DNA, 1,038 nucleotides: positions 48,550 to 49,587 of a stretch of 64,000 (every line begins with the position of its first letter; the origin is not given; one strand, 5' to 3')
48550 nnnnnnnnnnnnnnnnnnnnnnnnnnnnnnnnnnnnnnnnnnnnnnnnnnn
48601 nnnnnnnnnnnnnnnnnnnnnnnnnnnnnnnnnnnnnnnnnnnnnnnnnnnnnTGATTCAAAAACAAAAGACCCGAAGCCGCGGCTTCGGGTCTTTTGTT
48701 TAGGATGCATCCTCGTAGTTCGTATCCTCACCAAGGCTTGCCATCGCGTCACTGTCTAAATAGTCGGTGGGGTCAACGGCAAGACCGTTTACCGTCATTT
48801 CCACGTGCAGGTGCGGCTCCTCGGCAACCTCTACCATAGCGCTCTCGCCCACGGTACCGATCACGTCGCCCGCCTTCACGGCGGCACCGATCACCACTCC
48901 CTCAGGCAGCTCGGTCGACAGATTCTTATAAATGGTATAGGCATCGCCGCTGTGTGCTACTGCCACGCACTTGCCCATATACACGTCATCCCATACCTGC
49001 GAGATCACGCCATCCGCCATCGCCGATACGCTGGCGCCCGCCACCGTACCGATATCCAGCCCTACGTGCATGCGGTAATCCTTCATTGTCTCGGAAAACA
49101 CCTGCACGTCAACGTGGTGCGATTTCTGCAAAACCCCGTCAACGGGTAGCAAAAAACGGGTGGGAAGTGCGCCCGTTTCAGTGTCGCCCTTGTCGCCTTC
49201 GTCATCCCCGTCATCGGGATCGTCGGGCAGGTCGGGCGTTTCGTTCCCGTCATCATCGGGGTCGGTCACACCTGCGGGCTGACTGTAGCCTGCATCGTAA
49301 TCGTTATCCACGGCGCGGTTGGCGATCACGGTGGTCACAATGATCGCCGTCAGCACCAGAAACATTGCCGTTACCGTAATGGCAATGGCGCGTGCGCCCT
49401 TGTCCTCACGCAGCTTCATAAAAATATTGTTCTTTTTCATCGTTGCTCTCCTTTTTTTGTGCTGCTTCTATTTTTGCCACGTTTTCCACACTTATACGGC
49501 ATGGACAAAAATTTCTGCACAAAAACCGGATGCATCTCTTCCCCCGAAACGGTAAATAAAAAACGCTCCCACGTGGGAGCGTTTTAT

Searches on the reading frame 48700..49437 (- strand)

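Call 66: search_protein_families(library=pfam, proteins=[window:48700-49437:-], max_evalue=0.001)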
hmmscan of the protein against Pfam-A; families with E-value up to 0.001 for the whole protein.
window:48700-49437:- (245 aa): 1 family
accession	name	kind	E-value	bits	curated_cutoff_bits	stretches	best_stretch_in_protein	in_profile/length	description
PF01551.29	Peptidase_M23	-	2.3e-19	69.8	28.7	1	122-223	1-96/96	Peptidase family M23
